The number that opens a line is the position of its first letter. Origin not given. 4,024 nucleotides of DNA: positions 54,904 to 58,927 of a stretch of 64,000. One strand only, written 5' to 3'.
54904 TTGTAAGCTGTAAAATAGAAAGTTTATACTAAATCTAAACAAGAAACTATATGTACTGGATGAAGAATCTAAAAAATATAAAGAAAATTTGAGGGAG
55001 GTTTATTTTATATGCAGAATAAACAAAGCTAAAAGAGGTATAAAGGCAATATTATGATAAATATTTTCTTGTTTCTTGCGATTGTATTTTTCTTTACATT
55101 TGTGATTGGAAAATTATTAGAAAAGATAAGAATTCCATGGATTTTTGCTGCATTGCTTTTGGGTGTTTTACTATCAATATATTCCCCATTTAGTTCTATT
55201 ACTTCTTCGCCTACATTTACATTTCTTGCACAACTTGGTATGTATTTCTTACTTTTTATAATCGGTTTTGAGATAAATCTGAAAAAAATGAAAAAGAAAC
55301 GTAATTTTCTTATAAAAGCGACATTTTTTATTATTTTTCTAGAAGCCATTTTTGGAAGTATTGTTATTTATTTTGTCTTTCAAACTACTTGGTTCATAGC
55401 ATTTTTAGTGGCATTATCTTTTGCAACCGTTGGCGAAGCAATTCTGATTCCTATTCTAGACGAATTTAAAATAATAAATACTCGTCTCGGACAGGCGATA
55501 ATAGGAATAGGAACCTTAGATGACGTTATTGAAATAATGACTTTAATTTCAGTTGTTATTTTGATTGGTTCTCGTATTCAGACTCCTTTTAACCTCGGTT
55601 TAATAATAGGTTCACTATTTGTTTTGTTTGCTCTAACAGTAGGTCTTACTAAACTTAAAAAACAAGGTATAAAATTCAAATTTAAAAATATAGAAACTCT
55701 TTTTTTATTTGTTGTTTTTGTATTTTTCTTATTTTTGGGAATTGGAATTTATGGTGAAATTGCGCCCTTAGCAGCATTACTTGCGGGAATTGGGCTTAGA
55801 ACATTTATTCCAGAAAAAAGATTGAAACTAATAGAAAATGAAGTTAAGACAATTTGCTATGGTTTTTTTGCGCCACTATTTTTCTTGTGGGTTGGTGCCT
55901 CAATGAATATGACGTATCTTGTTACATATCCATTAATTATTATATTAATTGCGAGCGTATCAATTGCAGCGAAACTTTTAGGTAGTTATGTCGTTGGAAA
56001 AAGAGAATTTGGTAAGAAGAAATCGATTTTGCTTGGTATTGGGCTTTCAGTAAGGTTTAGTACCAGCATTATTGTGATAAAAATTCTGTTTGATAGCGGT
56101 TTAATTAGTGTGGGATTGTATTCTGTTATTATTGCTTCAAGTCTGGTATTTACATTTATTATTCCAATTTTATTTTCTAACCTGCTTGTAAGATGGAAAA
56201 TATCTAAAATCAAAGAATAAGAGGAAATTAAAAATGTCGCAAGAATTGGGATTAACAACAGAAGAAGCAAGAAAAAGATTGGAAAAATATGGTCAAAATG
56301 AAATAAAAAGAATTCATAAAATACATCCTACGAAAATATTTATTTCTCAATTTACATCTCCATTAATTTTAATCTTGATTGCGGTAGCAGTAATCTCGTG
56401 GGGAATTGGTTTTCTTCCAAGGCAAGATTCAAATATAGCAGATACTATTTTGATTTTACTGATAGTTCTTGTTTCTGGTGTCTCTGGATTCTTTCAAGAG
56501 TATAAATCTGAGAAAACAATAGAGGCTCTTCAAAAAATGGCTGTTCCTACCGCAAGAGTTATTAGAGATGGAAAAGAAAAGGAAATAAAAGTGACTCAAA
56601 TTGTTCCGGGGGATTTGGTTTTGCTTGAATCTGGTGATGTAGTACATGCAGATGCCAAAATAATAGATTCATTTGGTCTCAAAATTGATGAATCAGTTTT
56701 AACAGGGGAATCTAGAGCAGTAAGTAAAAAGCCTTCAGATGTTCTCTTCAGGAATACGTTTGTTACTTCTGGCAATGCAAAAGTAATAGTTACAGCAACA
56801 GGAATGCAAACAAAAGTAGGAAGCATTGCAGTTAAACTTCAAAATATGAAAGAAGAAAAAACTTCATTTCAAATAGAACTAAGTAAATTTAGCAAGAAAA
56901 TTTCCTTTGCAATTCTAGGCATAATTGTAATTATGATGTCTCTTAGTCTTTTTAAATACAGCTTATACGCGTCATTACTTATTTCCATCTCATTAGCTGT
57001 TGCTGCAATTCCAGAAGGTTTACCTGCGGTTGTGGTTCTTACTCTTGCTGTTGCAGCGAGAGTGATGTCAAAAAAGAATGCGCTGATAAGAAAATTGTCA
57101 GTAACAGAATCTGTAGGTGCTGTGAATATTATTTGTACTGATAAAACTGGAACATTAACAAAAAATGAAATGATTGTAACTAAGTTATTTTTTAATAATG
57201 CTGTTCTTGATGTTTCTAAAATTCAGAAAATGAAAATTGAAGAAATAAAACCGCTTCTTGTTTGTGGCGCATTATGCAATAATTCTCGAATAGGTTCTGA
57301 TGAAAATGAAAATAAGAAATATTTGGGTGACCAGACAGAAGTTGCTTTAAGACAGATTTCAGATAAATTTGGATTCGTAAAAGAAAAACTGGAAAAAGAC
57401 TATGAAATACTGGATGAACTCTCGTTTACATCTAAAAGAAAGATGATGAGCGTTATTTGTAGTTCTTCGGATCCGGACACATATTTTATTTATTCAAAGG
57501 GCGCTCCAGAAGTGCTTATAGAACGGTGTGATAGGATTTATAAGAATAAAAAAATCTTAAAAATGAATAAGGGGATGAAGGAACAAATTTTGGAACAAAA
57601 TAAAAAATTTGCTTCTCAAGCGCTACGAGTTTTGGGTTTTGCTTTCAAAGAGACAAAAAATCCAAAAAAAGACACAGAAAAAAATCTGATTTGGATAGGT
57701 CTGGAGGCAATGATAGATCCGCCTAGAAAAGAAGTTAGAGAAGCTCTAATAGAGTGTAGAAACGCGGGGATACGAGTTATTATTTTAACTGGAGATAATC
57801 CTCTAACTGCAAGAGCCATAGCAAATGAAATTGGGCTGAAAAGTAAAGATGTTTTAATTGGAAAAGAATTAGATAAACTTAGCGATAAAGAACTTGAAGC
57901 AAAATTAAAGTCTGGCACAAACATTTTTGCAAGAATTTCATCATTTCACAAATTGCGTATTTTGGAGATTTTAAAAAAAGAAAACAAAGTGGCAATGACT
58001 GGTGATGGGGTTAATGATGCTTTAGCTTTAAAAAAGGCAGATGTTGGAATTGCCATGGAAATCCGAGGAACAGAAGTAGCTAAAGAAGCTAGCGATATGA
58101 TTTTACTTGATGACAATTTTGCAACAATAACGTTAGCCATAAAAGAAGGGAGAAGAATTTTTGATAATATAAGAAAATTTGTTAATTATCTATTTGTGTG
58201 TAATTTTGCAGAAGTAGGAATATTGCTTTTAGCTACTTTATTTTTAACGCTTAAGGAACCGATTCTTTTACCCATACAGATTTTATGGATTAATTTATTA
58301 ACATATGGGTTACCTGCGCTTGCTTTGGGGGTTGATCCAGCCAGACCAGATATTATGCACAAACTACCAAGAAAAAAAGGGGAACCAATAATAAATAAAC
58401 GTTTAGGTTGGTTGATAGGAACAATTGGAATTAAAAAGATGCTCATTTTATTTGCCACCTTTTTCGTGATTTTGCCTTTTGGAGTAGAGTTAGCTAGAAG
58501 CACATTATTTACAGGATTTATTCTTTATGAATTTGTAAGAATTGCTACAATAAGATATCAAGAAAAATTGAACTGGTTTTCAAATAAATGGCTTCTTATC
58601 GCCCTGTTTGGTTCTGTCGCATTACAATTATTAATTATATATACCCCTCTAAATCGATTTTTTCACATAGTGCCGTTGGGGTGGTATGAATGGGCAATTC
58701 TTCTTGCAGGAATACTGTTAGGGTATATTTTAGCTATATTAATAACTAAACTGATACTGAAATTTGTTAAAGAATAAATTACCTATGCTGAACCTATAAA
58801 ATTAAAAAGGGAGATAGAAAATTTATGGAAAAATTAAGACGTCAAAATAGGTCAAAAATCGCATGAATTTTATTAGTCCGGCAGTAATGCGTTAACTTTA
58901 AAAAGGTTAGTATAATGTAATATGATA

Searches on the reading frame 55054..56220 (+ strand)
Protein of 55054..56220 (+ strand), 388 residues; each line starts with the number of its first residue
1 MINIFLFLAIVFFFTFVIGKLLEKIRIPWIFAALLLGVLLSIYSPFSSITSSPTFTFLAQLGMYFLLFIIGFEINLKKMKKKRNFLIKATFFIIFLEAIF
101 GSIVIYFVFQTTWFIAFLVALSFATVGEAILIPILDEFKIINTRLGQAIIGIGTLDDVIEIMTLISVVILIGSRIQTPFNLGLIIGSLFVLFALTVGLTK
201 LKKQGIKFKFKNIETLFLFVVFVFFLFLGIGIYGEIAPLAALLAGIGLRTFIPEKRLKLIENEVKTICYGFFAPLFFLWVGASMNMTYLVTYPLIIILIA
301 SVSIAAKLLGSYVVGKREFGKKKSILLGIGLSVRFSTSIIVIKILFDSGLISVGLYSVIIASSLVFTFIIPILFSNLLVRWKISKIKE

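Call 73: search_protein_families(library=ncbifam, proteins=[window:55054-56220:+], max_evalue=0.001)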
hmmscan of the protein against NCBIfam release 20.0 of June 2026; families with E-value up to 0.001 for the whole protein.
window:55054-56220:+ (388 aa): 3 families
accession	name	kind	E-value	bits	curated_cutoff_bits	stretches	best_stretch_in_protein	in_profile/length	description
TIGR00932.1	2a37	subfamily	2e-27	96.4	238.3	1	13-285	2-275/275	monovalent cation:proton antiporter-2 (CPA2) family protein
NF002973.0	PRK03659.1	equivalog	5.1e-05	22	804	1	5-316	6-314/602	glutathione-regulated potassium-efflux system protein KefB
NF002924.0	PRK03562.1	equivalog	8e-05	21.2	752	1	49-316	50-317/623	glutathione-regulated potassium-efflux system protein KefC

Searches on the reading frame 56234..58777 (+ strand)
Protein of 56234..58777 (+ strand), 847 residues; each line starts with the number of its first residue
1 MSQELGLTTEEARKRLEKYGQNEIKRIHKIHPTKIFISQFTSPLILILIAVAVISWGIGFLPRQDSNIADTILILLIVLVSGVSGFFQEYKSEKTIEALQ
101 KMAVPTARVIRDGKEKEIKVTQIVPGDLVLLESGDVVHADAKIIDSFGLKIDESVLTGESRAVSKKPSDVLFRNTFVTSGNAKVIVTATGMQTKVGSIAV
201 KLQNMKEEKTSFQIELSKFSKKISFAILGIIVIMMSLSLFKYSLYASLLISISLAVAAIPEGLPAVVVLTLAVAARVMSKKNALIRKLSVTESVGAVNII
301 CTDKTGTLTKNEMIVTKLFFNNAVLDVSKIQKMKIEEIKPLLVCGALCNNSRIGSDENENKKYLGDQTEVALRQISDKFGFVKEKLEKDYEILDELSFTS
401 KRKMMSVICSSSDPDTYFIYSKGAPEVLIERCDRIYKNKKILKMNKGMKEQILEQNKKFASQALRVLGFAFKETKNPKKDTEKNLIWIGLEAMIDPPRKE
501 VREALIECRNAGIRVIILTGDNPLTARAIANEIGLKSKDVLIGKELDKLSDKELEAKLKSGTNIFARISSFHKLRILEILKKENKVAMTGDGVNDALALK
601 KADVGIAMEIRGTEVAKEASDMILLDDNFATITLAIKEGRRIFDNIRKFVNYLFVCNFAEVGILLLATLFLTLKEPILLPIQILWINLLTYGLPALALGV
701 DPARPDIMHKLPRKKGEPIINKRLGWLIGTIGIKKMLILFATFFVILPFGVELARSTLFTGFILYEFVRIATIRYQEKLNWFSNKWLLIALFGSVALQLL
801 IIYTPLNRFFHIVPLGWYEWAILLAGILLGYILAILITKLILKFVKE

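Call 15: search_protein_families(library=pfam, proteins=[window:56234-58777:+])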
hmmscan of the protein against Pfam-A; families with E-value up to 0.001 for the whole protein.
window:56234-58777:+ (847 aa): 7 families
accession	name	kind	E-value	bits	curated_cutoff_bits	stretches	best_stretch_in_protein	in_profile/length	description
PF00122.25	E1-E2_ATPase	-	1.3e-50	171.9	28.1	1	102-281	2-181/181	E1-E2 ATPase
PF00689.26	Cation_ATPase_C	-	5e-40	137.6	27.3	1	677-841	3-175/175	Cation transporting ATPase, C-terminus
PF13246.12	Cation_ATPase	-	1.6e-24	86.2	21.7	1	346-435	1-91/91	Cation transport ATPase (P-type)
PF00702.32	Hydrolase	-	2.3e-18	67.7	26.4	1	298-603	2-191/191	haloacid dehalogenase-like hydrolase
PF00690.31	Cation_ATPase_N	-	2.9e-15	56.1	20.4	1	4-55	18-69/69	Cation transporter/ATPase, N-terminus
PF08282.18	Hydrolase_3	-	7.3e-05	23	20.9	0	583-629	203-248/255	haloacid dehalogenase-like hydrolase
PF12710.13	HAD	-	0.00012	23.1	27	1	494-599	86-188/189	haloacid dehalogenase-like hydrolase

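Call 20: find_encoding_contigs(protein=window:56234-58777:+, flank=2000, max_places=4)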
Protein window:56234-58777:+ (847 aa): 1 contig read that carries it; 1 place shown.
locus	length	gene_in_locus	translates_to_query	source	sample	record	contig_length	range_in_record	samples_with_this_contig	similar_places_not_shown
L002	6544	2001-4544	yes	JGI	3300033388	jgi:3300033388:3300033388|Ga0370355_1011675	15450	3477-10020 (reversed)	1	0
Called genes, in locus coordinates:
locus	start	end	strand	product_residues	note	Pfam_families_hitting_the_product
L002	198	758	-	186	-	PF13238:AAA_18 (weak), PF13207:AAA_17 (weak)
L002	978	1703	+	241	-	PF00999:Na_H_Exchanger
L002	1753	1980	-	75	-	-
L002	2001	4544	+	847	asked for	PF00690:Cation_ATPase_N, PF00122:E1-E2_ATPase, PF00702:Hydrolase, PF13246:Cation_ATPase, PF00689:Cation_ATPase_C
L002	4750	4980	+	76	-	PF01191:RNA_pol_Rpb5_C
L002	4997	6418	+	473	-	PF04563:RNA_pol_Rpb2_1, PF04561:RNA_pol_Rpb2_2, PF04565:RNA_pol_Rpb2_3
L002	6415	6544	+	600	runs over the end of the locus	PF04566:RNA_pol_Rpb2_4, PF04567:RNA_pol_Rpb2_5 (weak), PF00562:RNA_pol_Rpb2_6, PF04560:RNA_pol_Rpb2_7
